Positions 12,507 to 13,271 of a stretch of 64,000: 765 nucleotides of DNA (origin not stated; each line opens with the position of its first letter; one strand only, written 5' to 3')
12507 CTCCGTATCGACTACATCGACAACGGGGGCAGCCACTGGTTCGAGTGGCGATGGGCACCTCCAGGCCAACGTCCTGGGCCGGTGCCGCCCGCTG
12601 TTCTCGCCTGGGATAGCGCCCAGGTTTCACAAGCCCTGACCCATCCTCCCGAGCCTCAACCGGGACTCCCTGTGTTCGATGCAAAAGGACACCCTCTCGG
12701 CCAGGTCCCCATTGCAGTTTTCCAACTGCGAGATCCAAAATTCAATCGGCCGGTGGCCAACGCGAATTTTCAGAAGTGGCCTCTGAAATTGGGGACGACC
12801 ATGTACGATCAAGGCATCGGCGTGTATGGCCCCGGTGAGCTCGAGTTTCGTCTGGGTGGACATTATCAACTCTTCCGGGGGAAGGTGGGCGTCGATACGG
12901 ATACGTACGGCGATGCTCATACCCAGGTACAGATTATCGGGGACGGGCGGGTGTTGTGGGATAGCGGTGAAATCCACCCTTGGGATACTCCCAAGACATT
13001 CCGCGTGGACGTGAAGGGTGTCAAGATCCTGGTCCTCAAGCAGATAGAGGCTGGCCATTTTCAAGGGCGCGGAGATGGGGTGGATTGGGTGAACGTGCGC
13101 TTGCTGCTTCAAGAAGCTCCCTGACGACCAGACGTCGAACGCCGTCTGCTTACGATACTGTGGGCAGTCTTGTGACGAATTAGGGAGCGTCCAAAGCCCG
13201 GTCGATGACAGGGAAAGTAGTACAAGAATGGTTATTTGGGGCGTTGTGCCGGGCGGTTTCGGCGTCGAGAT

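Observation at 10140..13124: Membrane GT-C glycosyltransferase fused to PA14 and NPCBM lectin-like domains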

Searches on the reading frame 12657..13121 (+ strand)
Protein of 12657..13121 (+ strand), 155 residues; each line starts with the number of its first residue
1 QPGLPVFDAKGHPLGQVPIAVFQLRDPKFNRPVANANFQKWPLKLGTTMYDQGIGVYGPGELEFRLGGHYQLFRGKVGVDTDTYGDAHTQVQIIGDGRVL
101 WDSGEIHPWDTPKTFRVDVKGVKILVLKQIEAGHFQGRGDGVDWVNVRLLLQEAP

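Call 38: search_solved_structures(query=window:12657-13121:+, max_evalue=1, show_alignments=4)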
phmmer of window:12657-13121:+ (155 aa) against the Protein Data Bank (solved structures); distinct sequences matched with E-value up to 1: 6.
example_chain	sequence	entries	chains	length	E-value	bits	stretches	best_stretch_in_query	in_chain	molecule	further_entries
7js4_A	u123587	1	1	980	3.4e-05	27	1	50-134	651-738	F5/8 type C domain protein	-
2vmh_A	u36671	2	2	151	0.00062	22.9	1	48-136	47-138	FIBRONECTIN TYPE III DOMAIN PROTEIN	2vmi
2vmg_A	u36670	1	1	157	0.00068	22.8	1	48-135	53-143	FIBRONECTIN TYPE III DOMAIN PROTEIN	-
8pvs_A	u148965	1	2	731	0.0018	21.4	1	35-146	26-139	Alpha-1,3-galactosidase B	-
9kqb_B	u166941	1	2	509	0.38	13.8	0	78-106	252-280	Photosystem II CP47 reaction center protein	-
3caw_A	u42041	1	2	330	0.4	13.8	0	15-57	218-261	o-succinylbenzoate synthase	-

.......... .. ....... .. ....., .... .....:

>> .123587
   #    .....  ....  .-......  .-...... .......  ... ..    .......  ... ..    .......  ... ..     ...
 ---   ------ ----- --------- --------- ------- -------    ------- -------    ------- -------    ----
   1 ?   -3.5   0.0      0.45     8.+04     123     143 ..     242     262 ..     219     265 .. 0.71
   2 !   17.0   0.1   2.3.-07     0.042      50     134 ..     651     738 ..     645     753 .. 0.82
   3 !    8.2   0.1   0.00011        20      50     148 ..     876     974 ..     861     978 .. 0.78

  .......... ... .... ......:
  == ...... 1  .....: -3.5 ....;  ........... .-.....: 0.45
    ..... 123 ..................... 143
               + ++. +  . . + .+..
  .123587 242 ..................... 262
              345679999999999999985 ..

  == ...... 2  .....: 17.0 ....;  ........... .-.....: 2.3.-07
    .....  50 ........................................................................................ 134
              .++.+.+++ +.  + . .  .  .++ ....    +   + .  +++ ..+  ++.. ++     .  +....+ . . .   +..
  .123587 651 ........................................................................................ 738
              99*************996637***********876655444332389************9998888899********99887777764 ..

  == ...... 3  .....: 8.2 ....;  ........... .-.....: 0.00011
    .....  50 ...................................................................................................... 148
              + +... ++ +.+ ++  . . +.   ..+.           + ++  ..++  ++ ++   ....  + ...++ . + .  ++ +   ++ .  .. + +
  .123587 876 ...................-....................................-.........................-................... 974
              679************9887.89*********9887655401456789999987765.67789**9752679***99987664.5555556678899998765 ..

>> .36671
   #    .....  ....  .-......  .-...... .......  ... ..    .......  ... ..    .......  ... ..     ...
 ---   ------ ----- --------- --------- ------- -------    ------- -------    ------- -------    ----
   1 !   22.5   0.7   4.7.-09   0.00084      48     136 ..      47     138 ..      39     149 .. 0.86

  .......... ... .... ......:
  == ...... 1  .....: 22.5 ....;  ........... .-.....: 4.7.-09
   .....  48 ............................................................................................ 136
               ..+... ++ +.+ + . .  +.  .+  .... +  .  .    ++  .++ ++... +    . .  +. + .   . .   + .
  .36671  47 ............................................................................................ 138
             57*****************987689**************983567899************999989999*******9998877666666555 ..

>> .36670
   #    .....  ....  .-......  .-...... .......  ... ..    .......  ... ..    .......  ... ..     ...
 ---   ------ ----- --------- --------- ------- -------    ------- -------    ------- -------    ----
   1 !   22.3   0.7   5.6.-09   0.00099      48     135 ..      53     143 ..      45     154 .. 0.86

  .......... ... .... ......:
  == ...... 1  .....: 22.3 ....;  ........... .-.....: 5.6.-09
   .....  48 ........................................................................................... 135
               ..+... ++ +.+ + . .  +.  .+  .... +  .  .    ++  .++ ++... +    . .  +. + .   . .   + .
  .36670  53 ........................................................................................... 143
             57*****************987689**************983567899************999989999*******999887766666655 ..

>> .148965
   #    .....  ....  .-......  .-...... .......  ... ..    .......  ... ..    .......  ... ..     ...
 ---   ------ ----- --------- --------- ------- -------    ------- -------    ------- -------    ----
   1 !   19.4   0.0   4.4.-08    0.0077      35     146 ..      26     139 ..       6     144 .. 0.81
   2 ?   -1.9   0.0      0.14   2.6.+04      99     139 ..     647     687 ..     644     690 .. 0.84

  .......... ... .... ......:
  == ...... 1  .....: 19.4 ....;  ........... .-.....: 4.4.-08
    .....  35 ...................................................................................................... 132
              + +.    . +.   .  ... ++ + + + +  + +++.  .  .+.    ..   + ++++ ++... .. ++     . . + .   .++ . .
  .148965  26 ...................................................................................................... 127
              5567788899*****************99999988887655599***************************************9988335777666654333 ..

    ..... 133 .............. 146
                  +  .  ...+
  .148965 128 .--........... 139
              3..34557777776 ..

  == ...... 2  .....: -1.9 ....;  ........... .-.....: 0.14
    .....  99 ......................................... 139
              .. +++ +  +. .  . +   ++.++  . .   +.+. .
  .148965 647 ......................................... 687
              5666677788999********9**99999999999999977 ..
